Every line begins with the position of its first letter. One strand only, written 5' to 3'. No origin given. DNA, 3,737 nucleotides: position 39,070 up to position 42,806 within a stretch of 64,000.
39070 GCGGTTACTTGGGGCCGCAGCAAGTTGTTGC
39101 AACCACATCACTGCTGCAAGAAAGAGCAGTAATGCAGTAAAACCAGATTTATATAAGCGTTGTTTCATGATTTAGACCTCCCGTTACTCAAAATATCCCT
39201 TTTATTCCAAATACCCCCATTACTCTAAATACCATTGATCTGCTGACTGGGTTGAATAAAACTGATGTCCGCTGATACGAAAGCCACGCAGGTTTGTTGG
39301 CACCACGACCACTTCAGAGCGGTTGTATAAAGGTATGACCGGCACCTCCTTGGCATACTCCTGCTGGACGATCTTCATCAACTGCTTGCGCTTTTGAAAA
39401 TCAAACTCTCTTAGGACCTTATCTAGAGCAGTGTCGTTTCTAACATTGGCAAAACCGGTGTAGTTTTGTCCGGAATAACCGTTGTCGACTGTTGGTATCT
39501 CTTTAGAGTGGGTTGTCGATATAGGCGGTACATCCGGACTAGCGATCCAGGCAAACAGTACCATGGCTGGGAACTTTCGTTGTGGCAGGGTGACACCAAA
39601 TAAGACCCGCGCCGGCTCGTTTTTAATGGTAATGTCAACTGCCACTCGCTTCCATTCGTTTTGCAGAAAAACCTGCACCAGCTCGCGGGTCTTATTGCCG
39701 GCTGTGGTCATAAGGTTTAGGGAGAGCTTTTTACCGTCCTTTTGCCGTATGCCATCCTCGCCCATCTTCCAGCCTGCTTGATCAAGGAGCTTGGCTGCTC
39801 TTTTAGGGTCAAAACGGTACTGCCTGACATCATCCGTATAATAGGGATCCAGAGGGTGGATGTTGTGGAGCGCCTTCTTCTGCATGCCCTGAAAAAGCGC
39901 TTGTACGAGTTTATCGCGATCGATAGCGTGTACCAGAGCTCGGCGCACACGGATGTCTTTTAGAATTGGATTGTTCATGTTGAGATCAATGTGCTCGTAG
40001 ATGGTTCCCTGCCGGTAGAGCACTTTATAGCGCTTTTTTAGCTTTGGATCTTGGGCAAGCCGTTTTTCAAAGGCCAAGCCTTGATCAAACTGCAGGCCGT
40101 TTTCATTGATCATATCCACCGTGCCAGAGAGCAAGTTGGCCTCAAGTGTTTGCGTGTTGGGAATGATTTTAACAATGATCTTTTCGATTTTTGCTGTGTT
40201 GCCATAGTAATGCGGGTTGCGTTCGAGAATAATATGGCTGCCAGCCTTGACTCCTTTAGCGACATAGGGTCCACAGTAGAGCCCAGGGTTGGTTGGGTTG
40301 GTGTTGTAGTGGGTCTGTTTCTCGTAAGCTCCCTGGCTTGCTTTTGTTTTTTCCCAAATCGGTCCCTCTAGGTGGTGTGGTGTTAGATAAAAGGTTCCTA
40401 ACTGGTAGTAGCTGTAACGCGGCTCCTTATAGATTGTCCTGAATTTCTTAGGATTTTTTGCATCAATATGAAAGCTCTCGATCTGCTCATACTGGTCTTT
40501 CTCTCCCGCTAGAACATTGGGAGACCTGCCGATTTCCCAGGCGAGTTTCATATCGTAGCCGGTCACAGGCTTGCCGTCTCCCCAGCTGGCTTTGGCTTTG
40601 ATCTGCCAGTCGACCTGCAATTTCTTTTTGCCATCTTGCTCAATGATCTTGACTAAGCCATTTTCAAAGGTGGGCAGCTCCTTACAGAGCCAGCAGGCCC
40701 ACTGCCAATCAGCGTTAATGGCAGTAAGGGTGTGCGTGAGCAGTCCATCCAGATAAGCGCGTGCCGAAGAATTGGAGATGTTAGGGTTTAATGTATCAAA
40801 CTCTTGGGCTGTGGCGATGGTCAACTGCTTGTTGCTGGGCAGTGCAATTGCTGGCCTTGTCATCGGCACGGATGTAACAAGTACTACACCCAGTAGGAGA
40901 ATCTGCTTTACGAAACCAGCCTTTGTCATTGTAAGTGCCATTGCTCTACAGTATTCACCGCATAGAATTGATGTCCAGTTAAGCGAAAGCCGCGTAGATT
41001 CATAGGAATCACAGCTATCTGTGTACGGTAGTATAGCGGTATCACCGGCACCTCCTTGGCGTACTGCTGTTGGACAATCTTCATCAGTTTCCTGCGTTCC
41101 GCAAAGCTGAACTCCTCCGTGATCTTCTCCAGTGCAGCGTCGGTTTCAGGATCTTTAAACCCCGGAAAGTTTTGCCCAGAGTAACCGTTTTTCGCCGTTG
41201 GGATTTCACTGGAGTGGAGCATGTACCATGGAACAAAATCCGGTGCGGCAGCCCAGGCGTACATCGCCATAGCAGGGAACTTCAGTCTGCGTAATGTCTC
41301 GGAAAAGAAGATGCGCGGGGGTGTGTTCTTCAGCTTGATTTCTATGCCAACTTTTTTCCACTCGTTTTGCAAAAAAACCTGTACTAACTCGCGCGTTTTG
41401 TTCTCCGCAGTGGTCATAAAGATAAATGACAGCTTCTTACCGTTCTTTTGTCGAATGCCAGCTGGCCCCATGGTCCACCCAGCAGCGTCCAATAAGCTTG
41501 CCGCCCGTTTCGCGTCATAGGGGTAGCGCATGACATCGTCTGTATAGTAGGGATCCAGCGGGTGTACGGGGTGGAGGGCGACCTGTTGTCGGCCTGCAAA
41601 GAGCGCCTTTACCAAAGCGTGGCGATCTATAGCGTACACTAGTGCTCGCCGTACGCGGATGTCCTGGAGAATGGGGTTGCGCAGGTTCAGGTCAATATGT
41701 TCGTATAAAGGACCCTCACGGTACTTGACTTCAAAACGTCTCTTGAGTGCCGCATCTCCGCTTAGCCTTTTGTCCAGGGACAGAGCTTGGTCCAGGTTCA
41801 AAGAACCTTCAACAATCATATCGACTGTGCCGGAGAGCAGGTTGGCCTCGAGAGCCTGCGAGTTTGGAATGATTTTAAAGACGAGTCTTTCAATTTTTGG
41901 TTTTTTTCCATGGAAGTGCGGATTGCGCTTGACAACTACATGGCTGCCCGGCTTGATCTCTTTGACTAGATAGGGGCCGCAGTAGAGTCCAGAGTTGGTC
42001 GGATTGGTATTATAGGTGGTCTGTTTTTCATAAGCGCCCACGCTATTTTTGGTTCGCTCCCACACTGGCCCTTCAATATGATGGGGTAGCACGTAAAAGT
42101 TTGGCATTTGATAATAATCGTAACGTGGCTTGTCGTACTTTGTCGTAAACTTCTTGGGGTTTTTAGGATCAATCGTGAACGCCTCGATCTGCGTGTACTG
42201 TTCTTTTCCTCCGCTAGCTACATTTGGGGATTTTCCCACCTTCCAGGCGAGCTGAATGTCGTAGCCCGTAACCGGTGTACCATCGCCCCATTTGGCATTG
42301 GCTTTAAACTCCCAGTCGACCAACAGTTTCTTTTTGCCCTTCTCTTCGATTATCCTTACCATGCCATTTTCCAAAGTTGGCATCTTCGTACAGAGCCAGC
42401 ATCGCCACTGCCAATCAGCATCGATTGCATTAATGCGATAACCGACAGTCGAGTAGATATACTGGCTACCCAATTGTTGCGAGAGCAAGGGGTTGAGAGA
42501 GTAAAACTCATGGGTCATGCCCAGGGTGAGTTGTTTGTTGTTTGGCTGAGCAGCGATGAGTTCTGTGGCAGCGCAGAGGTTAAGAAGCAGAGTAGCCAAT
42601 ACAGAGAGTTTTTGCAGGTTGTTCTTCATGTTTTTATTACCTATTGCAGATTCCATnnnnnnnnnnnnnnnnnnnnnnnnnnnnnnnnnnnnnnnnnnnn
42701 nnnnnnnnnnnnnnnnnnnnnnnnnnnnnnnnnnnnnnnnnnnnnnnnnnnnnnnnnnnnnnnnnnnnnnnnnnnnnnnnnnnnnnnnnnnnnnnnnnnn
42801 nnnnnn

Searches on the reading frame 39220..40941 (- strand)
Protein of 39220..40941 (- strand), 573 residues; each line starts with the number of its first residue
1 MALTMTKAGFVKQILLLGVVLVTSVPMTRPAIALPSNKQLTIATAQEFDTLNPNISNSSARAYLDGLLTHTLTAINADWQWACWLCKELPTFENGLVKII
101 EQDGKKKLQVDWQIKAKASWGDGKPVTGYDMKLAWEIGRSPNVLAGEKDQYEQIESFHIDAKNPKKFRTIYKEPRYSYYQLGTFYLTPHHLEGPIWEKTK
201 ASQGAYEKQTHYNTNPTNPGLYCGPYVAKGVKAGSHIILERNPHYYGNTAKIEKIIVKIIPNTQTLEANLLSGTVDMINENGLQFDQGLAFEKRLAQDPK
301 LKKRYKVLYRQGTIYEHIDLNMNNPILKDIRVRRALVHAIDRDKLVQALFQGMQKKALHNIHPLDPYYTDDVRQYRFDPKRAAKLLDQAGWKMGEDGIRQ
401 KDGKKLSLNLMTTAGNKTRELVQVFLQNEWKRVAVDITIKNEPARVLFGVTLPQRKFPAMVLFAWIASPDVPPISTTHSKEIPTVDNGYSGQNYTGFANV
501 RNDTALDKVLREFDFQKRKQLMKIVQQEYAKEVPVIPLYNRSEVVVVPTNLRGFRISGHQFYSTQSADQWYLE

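Call 54: search_protein_families(library=ncbifam, proteins=[window:39220-40941:-], max_evalue=0.01)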
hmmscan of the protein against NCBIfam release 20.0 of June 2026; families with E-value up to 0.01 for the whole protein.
window:39220-40941:- (573 aa): 11 families
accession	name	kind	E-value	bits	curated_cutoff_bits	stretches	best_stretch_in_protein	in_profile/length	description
NF045467.1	Opp4A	equivalog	2.5e-42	144.9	650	1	223-570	210-554/556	oligopeptide ABC transporter substrate-binding protein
TIGR02294.1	nickel_nikA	equivalog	2.1e-41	142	393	1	223-556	165-488/501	nickel ABC transporter substrate-binding protein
TIGR04028.1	SBP_KPN_01854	hypoth_equivalog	1.1e-34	119.9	468.5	1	314-556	254-495/509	TIGR04028 family ABC transporter substrate-binding protein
NF047575.1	opine_bind_CntA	exception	3e-27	95.4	800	1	223-561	193-525/535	staphylopine-dependent metal ABC transporter substrate-binding lipoprotein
NF045468.1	Opp5A_nikA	equivalog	9.7e-24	83.7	600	1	223-441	161-367/488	nickel ABC transporter substrate-binding protein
NF011689.0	PRK15109.1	equivalog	1.5e-14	53.6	560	1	222-557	214-526/547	ABC transporter substrate-binding protein SapA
NF043070.1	DppA_dipep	equivalog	8e-14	51.1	1005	1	223-394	210-371/535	dipeptide ABC transporter periplasmic-binding protein DppA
NF011942.0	PRK15413.1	equivalog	5.4e-12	45.2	594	1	303-394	256-346/512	glutathione ABC transporter substrate-binding protein GsiB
NF011684.0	PRK15104.1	equivalog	1.3e-11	43.9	947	1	111-549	99-519/543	oligopeptide ABC transporter substrate-binding protein OppA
NF007287.0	PRK09755.1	equivalog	9.9e-06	24.6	1098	0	222-350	208-326/535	ABC transporter substrate-binding protein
NF043077.1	MMSYN1_0169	equivalog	0.00011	20.8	650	1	209-267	306-365/896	oligopeptide ABC transporter substrate-binding protein OppA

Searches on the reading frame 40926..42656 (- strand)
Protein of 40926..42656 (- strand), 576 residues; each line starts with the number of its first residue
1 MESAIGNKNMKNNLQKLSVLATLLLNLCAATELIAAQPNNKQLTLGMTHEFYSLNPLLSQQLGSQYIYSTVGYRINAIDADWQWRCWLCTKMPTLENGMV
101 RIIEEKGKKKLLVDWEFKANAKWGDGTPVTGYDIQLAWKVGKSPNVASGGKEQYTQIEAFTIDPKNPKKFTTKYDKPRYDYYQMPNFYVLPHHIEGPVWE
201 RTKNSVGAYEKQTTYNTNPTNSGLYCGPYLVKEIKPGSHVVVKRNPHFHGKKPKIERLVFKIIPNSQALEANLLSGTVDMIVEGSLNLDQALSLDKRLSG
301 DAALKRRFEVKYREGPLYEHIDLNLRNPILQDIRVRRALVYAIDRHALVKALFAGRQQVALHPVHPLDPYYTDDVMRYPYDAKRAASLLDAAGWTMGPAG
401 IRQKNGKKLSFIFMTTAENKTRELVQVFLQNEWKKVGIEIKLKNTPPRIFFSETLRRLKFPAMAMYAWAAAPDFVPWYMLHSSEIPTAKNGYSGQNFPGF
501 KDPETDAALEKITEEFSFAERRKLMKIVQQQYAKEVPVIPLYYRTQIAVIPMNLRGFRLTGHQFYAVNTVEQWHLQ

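Call 54: search_protein_families(library=ncbifam, proteins=[window:40926-42656:-], max_evalue=0.01)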
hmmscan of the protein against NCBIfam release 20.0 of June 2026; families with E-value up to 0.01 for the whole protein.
window:40926-42656:- (576 aa): 11 families
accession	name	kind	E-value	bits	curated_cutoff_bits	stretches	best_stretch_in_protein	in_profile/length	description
TIGR02294.1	nickel_nikA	equivalog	8.7e-38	130.1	393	1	226-562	165-491/501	nickel ABC transporter substrate-binding protein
NF045467.1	Opp4A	equivalog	5.5e-37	127.2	650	1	226-573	210-554/556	oligopeptide ABC transporter substrate-binding protein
TIGR04028.1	SBP_KPN_01854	hypoth_equivalog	2.4e-31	108.9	468.5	1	320-558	257-494/509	TIGR04028 family ABC transporter substrate-binding protein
NF045468.1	Opp5A_nikA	equivalog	2.1e-24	85.9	600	1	221-568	156-483/488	nickel ABC transporter substrate-binding protein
NF047575.1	opine_bind_CntA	exception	2.1e-18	66.2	800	1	226-443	193-410/535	staphylopine-dependent metal ABC transporter substrate-binding lipoprotein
NF043070.1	DppA_dipep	equivalog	6.4e-15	54.7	1005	1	226-442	210-409/535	dipeptide ABC transporter periplasmic-binding protein DppA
NF011684.0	PRK15104.1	equivalog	7.8e-15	54.6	947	1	114-550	99-517/543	oligopeptide ABC transporter substrate-binding protein OppA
NF011689.0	PRK15109.1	equivalog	9e-13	47.7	560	1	225-560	214-526/547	ABC transporter substrate-binding protein SapA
NF011942.0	PRK15413.1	equivalog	2.9e-11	42.8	594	1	227-561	186-500/512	glutathione ABC transporter substrate-binding protein GsiB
NF007287.0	PRK09755.1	equivalog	1.1e-10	41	1098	1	224-566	207-525/535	ABC transporter substrate-binding protein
NF043077.1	MMSYN1_0169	equivalog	0.00022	19.8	650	1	212-274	306-369/896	oligopeptide ABC transporter substrate-binding protein OppA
